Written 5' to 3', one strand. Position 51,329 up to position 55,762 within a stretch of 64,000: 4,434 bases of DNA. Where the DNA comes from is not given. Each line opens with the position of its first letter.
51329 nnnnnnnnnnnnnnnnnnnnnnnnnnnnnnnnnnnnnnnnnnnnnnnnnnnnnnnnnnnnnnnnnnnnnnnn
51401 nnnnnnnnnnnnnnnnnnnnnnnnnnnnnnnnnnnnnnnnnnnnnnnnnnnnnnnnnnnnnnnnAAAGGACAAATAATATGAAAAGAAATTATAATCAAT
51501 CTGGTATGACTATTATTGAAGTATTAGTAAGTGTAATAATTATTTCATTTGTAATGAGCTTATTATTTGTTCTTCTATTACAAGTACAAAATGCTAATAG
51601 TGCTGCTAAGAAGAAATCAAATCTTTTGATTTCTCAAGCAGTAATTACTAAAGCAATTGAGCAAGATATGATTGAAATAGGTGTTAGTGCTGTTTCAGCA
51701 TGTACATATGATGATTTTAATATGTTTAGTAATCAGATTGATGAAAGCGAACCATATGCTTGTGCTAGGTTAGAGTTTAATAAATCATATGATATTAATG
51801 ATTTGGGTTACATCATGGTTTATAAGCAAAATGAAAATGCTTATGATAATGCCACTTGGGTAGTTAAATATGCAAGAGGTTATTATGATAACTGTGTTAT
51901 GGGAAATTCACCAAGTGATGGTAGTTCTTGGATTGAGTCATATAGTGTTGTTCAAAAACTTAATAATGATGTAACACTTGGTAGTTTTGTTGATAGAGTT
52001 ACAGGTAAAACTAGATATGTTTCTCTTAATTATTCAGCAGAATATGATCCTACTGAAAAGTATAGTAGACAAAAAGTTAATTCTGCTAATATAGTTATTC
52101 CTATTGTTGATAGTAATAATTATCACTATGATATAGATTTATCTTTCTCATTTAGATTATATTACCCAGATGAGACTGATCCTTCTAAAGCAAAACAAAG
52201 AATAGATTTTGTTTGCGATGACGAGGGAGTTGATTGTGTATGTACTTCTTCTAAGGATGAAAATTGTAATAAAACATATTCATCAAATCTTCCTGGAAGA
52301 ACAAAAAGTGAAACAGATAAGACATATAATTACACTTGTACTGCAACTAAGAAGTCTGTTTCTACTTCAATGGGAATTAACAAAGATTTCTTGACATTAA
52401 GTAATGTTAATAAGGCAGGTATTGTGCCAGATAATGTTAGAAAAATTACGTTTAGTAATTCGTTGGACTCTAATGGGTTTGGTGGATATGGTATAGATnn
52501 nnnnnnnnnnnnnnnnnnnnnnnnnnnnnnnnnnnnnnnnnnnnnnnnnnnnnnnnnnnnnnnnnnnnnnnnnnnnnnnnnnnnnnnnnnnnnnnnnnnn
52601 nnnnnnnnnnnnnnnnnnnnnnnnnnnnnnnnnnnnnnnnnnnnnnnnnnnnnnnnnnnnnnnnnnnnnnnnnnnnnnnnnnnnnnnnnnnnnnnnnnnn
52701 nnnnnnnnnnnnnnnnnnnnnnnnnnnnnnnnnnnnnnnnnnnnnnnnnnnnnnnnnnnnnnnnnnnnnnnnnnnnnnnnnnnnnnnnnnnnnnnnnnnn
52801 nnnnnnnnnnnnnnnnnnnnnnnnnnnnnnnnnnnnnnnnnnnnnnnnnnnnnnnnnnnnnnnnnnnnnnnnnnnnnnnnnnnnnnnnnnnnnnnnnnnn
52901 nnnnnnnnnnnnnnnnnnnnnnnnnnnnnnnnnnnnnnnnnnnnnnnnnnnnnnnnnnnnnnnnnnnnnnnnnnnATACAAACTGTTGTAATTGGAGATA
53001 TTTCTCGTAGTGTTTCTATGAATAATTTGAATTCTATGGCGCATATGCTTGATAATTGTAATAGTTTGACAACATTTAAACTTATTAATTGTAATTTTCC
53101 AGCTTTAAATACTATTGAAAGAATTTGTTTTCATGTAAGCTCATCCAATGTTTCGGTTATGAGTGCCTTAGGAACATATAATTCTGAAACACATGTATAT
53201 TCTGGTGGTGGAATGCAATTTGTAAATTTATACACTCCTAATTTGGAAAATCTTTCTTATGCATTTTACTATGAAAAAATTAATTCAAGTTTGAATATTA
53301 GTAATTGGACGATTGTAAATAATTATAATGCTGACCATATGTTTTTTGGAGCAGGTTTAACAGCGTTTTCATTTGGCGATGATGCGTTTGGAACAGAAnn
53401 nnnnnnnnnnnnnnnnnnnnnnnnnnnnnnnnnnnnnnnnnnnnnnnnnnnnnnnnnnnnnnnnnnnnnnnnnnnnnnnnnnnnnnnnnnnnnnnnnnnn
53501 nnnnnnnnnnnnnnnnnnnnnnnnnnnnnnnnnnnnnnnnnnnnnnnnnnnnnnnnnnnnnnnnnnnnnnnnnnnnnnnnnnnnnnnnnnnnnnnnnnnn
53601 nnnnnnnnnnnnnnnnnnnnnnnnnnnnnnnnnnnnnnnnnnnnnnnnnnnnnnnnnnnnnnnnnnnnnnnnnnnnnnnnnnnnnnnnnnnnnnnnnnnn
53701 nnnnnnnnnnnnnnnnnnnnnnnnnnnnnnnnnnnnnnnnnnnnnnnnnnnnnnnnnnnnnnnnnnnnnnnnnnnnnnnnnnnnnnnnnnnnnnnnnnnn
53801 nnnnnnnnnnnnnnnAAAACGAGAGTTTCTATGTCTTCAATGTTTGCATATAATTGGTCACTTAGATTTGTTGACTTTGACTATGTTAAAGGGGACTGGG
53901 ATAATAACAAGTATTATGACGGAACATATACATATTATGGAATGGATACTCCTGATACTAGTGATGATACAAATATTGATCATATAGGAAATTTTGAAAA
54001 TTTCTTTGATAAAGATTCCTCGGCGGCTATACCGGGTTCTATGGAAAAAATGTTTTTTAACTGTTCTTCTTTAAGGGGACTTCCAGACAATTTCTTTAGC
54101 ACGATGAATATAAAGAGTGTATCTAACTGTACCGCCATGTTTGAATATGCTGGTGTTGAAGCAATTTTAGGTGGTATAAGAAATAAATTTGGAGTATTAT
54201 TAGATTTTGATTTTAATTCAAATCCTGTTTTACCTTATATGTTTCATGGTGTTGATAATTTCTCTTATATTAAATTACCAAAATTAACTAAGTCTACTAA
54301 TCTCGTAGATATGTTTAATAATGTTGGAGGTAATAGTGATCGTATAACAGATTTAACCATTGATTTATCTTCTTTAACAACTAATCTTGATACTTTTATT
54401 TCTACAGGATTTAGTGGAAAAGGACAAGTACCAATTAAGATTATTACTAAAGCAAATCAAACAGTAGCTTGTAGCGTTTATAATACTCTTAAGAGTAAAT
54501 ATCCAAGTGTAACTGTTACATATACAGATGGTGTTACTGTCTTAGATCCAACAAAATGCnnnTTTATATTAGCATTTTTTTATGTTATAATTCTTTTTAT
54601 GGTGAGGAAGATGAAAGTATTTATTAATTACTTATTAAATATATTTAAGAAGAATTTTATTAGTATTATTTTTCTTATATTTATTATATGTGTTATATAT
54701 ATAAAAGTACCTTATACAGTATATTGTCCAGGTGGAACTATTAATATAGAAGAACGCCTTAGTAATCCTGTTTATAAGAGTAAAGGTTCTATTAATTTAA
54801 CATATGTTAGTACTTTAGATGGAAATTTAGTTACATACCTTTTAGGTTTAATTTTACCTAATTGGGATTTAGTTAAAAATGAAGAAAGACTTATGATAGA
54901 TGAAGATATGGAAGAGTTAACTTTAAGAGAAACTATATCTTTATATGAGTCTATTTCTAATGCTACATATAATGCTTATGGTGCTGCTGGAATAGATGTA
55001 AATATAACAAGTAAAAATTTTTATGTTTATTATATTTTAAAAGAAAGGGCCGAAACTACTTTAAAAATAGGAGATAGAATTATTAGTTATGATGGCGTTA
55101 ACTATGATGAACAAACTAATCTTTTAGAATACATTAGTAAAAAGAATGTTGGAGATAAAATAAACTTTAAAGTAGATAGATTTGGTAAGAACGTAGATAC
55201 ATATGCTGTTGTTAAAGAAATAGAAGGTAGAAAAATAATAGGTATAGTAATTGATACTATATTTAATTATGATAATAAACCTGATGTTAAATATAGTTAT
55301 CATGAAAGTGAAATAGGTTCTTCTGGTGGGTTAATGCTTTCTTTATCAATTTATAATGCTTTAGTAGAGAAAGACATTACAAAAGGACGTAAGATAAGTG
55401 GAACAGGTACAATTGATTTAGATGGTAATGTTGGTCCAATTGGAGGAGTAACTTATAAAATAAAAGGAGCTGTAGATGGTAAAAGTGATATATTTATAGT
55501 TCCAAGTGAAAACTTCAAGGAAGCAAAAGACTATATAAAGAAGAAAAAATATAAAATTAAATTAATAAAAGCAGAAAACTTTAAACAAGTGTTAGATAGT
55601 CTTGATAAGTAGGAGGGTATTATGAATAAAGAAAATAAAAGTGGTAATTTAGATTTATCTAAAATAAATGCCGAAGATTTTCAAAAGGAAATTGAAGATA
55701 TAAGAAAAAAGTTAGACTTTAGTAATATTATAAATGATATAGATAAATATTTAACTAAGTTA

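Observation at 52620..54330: DUF285-like 'MF..C..L' repeat array fused to a pilin N-terminus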

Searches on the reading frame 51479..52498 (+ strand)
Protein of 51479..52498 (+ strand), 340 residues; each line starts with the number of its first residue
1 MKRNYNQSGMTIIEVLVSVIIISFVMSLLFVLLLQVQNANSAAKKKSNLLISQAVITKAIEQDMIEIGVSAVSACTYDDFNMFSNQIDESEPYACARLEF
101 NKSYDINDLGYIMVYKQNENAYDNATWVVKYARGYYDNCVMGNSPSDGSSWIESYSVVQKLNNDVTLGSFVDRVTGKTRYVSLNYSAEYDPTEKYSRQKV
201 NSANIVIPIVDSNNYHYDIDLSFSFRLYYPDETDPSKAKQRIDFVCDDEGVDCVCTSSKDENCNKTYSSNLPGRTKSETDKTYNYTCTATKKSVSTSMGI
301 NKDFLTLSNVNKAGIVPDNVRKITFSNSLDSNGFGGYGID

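Call 24: search_protein_families(library=pfam, proteins=[window:51581-52498:+], max_evalue=1)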
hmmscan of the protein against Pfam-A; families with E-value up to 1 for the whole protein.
seq(306 aa): 0 families

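Call 59: search_protein_representatives(protein=window:51479-52498:+)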
Query: 340 residues. Proteins with E-value up to 0.001 (for the whole library): 117; up to 1e-10: 29; up to 1e-30: 7. The best 117 are listed.
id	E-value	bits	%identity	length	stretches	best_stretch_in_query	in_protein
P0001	6.0e-220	745.5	99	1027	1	1-340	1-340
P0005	1.2e-98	347.0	57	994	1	4-340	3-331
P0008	3.4e-89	315.9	53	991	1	2-328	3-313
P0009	5.9e-87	308.5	52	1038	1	2-328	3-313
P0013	3.2e-80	286.4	50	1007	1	1-336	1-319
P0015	5.4e-72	259.4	48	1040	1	2-329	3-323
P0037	4.4e-35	138.1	53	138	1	2-136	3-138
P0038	1.4e-27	113.5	36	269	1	1-287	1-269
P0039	9.8e-26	107.4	35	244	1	4-226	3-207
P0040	7.1e-24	101.3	67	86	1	1-82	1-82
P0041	9.4e-22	94.3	35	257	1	4-227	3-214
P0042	2.5e-21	92.9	35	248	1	5-236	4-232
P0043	5.4e-21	91.9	35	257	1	2-267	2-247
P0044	8.0e-20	88.0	37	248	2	4-137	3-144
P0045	3.9e-19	85.7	34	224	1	7-226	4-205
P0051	8.3e-15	71.5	34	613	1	5-302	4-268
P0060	1.1e-10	57.9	34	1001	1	6-137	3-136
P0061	5.0e-10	55.8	35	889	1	6-136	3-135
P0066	6.4e-10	55.5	38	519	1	6-122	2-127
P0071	2.2e-09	53.7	33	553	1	6-135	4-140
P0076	5.8e-09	52.3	40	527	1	6-121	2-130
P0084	8.6e-08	48.5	34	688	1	6-122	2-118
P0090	2.2e-07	47.1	34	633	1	6-122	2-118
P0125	7.8e-05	38.8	31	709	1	6-120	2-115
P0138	3.0e-04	36.8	29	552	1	5-222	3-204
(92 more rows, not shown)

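Call 60: search_protein_families(library=pfam, proteins=[P0051, P0060, P0061, P0066, P0071, P0076, P0084, P0090, P0125, P0138], max_evalue=0.001)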
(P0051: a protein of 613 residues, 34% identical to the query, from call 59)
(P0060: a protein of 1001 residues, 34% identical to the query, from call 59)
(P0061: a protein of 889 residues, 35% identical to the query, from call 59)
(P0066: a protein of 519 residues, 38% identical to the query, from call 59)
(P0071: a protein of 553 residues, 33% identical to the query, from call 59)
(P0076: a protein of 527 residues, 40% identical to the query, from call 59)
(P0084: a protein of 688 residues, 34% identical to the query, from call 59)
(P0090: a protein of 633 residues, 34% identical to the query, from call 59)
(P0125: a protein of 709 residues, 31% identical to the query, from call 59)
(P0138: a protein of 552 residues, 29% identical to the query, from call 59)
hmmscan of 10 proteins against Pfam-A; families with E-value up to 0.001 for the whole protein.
P0051 (613 aa): 1 family
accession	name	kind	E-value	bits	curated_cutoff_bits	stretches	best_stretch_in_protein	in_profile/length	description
PF12733.13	Cadherin-like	-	8.6e-06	26.5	24.2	0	375-444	8-88/89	Cadherin-like beta sandwich domain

P0060 (1001 aa): 2 families
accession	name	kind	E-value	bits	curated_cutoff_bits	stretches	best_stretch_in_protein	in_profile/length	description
PF19789.6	DUF6273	-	8.7e-07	29.4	23.5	0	900-984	75-172/172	Domain of unknown function (DUF6273)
PF07963.17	N_methyl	-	0.0002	21.2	21.2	1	1-26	1-26/27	Prokaryotic N-terminal methylation motif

P0061 (889 aa): 1 family
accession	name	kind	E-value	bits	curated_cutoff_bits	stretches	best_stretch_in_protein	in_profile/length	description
PF07963.17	N_methyl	-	0.00019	21.3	21.2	1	1-26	1-26/27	Prokaryotic N-terminal methylation motif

P0066 (519 aa): 2 families
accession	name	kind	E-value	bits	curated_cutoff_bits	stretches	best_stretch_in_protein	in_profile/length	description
PF12810.13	ALK_LTK_GRD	-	4.4e-34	119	24.5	1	226-517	7-242/243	ALK/LTK, Glycine-rich domain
PF07963.17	N_methyl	-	1.5e-05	24.8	21.2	1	2-25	3-26/27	Prokaryotic N-terminal methylation motif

P0071 (553 aa): 0 families

P0076 (527 aa): 4 families
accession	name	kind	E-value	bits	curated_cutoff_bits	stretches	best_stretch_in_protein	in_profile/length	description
PF19789.6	DUF6273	-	1.2e-19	71.2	23.5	1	367-526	18-170/172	Domain of unknown function (DUF6273)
PF07963.17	N_methyl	-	1.8e-05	24.5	21.2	1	2-25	3-26/27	Prokaryotic N-terminal methylation motif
PF18998.6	Flg_new_2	-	6.2e-05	23.4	23.6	1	246-295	20-71/73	Divergent InlB B-repeat domain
PF09479.16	Flg_new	-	7.6e-05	23.2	27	1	224-269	2-41/65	Listeria-Bacteroides repeat domain (List_Bact_rpt)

P0084 (688 aa): 1 family
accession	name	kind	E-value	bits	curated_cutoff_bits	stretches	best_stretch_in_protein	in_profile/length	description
PF07963.17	N_methyl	-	9.1e-06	25.5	21.2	1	2-25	3-26/27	Prokaryotic N-terminal methylation motif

P0090 (633 aa): 2 families
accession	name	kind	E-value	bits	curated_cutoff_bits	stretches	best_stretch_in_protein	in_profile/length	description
PF19789.6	DUF6273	-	5.8e-13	49.5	23.5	1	463-632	16-170/172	Domain of unknown function (DUF6273)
PF07963.17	N_methyl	-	1.7e-05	24.6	21.2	1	2-25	3-26/27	Prokaryotic N-terminal methylation motif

P0125 (709 aa): 2 families
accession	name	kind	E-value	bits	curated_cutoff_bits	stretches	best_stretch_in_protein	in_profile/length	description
PF19789.6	DUF6273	-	2.1e-20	73.7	23.5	1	556-708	21-170/172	Domain of unknown function (DUF6273)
PF07963.17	N_methyl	-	4.6e-06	26.4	21.2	1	2-25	3-26/27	Prokaryotic N-terminal methylation motif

P0138 (552 aa): 2 families
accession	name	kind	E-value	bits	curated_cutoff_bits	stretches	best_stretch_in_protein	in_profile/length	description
PF19789.6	DUF6273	-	7.2e-05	23.1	23.5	1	443-534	71-172/172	Domain of unknown function (DUF6273)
PF07963.17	N_methyl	-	8.1e-05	22.5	21.2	1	4-27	3-26/27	Prokaryotic N-terminal methylation motif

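Call 91: search_solved_structures(query=A4, max_evalue=10, show_alignments=0)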
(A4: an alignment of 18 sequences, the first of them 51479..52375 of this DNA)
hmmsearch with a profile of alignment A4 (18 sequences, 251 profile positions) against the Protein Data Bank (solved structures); distinct sequences matched with E-value up to 10: 5.
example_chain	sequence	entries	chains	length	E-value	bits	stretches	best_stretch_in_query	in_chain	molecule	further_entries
9egp_A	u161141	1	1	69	0.049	16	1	3-35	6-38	Geopilin domain 1 protein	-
7tgg_A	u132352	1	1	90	0.2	14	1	3-25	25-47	Geopilin domain 1 protein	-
9laa_A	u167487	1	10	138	0.76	12.1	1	1-23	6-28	Type IV pilin protein PilA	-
8pfb_G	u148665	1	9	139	1.7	11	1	9-46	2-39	Type IV pilin PilE1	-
9lab_B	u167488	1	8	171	2.9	10.2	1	2-32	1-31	MSHA major pilin subunit MshA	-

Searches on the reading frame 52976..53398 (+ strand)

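Call 24: search_protein_families(library=pfam, proteins=[window:52976-53398:+], max_evalue=1)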
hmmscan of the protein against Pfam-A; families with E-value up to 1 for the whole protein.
seq(141 aa): 1 family
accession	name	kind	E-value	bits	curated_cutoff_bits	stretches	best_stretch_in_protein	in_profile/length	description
PF03382.20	DUF285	-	0.13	12.5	25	1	89-126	49-85/120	Mycoplasma protein of unknown function, DUF285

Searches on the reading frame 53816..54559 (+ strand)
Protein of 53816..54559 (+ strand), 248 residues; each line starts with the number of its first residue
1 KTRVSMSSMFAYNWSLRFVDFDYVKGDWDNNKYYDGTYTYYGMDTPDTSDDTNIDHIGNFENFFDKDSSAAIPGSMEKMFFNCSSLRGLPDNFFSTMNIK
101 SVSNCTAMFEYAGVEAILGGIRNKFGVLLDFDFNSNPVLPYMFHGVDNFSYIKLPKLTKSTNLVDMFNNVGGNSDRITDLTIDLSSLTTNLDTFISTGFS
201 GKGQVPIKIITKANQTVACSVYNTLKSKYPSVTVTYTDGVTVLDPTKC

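Call 24: search_protein_families(library=pfam, proteins=[window:53816-54559:+], max_evalue=1)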
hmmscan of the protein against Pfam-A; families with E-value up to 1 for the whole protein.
seq(248 aa): 1 family
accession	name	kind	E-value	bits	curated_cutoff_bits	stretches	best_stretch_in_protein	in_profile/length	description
PF03382.20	DUF285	-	0.47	10.7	25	1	75-171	27-111/120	Mycoplasma protein of unknown function, DUF285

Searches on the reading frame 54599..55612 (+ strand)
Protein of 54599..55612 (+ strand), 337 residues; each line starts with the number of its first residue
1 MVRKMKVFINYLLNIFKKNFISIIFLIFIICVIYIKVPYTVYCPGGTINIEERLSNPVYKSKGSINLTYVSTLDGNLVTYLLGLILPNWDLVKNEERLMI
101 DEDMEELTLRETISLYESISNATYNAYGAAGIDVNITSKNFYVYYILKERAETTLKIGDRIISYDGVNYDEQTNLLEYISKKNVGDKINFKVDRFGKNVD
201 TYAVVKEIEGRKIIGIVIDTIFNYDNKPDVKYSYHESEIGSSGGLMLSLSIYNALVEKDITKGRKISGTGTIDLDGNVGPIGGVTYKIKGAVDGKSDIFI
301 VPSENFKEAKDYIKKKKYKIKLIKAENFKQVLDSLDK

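Call 6: search_protein_families(library=ncbifam, proteins=[window:54599-55612:+], max_evalue=1)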
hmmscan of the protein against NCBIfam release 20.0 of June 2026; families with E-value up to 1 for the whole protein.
window:54599-55612:+ (337 aa): 11 families
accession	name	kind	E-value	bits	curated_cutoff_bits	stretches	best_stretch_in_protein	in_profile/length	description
NF041438.1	SepM_fam_S16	equivalog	6.8e-38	130.5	200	1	16-311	2-299/340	SepM family pheromone-processing serine protease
TIGR02902.1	spore_lonB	equivalog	1.9e-11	43.3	723.3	1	239-334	440-529/531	ATP-dependent protease LonB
TIGR00764.1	lon_rel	equivalog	2e-08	33.3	516.6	1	203-333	472-590/608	ATP-dependent protease LonB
TIGR02903.1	spore_lon_C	equivalog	4e-08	32.2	678.8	1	240-332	525-611/615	Lon family ATP-dependent protease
TIGR00054.1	TIGR00054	equivalog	3.3e-05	22.9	147.55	1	149-219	213-280/421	RIP metalloprotease RseP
TIGR00763.1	lon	equivalog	7.9e-05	21.3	608.05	1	240-334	701-793/795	endopeptidase La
TIGR02037.1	degP_htrA_DO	subfamily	0.0007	18.6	416.2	1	152-207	274-329/434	Do family serine endopeptidase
NF041199.1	trx7_PDZ_seleno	equivalog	0.0076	15.2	300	1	140-200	323-385/390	Trx7/PDZ domain-containing (seleno)protein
NF008053.0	PRK10787.1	equivalog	0.0093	14.1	891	1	240-314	677-749/784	endopeptidase La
NF041521.1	HhoA_HhoB_HtrA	equivalog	0.063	12.6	450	1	151-201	277-327/335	HhoA/HhoB/HtrA family serine endopeptidase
TIGR00368.1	TIGR00368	hypoth_equivalog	0.068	11.7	362.4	1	241-324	74-157/499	YifB family Mg chelatase-like AAA ATPase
